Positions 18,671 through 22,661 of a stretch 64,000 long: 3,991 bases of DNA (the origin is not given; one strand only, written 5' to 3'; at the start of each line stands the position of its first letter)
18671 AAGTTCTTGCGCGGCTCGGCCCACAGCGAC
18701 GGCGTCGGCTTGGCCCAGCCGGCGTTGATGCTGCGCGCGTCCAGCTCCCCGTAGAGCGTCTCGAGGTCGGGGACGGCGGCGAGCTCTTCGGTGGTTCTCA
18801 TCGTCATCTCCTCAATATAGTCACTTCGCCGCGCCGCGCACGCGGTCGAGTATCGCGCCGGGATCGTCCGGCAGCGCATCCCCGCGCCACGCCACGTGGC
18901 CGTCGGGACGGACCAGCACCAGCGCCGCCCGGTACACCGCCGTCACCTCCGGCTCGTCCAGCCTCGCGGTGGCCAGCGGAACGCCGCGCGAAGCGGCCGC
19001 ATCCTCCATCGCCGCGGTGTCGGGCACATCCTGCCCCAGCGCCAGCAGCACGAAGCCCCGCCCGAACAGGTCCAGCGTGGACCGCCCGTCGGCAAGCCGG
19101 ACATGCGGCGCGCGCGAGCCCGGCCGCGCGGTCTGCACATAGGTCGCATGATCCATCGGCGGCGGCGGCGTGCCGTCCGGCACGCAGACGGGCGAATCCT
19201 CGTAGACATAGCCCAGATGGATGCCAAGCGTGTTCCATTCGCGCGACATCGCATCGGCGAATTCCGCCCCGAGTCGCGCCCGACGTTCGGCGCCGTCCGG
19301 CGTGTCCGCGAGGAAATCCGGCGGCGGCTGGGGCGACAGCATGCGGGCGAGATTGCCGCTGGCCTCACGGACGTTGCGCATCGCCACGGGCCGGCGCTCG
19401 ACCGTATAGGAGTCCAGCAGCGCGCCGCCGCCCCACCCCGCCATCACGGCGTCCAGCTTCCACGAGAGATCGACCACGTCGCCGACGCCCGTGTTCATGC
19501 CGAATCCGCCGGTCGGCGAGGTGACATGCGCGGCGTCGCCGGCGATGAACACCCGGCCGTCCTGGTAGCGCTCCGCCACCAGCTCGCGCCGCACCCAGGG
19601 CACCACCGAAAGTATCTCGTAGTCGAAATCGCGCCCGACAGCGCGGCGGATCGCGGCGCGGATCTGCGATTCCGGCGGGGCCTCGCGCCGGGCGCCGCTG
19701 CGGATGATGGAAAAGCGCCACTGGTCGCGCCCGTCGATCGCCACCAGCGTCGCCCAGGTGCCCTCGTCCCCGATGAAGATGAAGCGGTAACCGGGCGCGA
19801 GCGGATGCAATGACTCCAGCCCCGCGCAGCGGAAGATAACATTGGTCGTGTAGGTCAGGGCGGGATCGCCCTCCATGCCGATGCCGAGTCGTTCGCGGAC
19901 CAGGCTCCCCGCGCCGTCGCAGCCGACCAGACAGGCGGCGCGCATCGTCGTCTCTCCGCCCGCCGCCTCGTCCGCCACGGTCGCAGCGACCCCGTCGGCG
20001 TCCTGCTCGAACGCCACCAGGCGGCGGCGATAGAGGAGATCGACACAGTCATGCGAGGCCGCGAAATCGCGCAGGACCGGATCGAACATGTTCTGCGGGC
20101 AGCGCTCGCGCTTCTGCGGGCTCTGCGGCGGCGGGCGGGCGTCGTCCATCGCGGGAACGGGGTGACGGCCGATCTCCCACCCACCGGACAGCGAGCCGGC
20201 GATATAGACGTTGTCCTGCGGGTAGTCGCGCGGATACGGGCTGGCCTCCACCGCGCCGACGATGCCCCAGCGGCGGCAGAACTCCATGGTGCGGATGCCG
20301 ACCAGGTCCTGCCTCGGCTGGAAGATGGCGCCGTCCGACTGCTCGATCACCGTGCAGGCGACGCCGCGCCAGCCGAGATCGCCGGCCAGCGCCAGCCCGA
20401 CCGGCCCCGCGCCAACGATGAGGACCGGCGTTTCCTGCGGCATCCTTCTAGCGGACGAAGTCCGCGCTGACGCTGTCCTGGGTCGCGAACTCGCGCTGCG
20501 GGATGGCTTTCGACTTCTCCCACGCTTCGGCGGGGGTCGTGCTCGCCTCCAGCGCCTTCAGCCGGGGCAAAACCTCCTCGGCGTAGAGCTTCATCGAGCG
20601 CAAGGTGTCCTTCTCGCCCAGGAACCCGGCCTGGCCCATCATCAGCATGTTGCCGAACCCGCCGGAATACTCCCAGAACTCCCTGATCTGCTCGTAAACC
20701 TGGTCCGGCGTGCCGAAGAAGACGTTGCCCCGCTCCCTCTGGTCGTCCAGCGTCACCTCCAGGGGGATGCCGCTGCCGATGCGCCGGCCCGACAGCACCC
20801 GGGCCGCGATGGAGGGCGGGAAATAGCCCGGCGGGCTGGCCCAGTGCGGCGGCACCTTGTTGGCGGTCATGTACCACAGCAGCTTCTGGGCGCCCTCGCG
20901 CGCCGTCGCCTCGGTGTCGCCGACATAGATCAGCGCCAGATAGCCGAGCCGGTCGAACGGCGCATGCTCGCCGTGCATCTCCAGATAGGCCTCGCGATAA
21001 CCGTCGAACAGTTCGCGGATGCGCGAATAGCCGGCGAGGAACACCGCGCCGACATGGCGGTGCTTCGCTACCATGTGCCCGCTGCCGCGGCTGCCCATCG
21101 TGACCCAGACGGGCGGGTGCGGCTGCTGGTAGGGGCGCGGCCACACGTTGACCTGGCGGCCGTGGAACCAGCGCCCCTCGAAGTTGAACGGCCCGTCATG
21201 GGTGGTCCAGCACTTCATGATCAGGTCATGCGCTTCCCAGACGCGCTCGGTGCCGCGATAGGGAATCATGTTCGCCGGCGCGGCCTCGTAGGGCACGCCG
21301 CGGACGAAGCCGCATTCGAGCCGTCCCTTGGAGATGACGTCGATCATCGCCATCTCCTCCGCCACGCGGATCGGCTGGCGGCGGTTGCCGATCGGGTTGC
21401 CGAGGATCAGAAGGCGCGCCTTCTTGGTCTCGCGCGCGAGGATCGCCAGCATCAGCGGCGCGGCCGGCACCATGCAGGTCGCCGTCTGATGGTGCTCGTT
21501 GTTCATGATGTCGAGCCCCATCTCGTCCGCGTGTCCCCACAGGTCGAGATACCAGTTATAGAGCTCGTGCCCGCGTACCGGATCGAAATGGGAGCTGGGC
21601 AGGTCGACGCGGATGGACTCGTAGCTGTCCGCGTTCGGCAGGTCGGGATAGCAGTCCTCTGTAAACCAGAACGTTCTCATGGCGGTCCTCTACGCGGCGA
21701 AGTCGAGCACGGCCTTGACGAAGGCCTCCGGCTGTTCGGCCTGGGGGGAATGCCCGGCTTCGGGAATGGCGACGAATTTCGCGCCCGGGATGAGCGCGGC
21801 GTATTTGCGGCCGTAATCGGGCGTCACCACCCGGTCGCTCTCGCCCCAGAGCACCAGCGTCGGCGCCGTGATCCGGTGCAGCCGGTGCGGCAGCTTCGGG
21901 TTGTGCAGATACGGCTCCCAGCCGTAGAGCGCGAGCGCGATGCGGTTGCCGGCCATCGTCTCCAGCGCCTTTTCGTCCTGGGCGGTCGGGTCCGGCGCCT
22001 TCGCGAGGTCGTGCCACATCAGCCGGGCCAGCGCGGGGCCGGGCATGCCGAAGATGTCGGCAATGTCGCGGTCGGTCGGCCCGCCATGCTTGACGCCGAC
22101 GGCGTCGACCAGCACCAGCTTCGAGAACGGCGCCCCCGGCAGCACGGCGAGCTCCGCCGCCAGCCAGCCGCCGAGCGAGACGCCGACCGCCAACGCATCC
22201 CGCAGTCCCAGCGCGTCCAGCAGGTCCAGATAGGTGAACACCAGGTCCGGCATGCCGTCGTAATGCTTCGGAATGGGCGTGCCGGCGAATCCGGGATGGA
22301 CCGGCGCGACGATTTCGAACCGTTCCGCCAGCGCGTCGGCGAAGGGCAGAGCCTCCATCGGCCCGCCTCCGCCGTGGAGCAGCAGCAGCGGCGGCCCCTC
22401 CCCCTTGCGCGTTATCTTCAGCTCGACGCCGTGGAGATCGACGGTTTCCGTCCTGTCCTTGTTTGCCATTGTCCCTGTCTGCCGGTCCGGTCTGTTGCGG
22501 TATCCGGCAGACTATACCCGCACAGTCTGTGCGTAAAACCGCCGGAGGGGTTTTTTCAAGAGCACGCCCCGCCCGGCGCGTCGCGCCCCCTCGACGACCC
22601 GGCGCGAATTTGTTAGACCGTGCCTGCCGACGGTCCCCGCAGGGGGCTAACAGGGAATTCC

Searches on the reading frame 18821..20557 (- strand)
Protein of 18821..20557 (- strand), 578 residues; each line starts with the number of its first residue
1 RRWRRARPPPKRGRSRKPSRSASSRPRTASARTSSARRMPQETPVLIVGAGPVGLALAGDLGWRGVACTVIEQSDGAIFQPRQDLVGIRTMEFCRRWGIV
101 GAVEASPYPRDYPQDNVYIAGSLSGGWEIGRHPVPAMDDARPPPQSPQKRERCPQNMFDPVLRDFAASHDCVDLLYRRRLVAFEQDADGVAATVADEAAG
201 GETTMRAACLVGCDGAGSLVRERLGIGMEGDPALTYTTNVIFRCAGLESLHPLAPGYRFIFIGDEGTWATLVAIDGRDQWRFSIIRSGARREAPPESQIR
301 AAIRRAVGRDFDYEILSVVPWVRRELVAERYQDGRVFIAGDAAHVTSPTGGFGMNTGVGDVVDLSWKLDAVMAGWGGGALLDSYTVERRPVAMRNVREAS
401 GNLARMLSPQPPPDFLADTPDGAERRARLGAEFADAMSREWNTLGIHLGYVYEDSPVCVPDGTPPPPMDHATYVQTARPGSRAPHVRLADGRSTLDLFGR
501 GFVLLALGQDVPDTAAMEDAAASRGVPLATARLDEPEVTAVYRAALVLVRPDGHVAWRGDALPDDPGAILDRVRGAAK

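Call 34: search_protein_families(library=pfam, proteins=[window:18821-20557:-], max_evalue=0.00001)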
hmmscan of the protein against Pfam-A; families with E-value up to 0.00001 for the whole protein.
window:18821-20557:- (578 aa): 2 families
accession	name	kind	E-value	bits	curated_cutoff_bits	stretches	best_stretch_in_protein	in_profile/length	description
PF01494.25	FAD_binding_3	-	5.3e-75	253.3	22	1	42-398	1-348/349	FAD binding domain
PF21274.3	Rng_hyd_C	-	6.1e-14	52.6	27.5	1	477-576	2-106/107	Aromatic-ring hydroxylase, C-terminal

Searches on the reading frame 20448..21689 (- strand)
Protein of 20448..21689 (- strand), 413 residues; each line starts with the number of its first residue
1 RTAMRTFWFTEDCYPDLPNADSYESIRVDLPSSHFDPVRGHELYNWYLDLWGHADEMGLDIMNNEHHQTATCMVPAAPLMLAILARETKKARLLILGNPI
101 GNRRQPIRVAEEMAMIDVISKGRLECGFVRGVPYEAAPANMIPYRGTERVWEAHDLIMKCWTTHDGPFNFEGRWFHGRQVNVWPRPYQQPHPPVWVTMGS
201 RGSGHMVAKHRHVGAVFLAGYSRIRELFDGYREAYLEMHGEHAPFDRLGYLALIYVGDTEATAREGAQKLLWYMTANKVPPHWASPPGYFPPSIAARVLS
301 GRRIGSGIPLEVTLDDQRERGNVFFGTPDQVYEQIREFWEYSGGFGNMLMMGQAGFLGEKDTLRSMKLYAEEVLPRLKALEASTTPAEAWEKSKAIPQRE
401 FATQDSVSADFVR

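Call 34: search_protein_families(library=pfam, proteins=[window:20448-21689:-], max_evalue=0.00001)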
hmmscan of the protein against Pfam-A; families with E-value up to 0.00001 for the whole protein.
window:20448-21689:- (413 aa): 1 family
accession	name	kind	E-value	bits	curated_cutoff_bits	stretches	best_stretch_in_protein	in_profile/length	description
PF00296.26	Bac_luciferase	-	9.4e-29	101.2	27.9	1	52-343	30-311/314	Luciferase-like monooxygenase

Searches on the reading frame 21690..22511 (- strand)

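Call 34: search_protein_families(library=pfam, proteins=[window:21690-22511:-], max_evalue=0.00001)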
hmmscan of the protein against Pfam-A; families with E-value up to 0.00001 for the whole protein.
window:21690-22511:- (273 aa): 3 families
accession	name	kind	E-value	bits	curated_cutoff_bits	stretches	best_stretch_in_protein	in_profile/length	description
PF12697.13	Abhydrolase_6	-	3.5e-24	87.1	26.3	1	42-267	1-217/217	Alpha/beta hydrolase family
PF00561.26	Abhydrolase_1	-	2.7e-22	80.1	25.8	1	40-260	1-244/245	alpha/beta hydrolase fold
PF12146.15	Hydrolase_4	-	7.9e-06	25.8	27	0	106-259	78-237/239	Serine aminopeptidase, S33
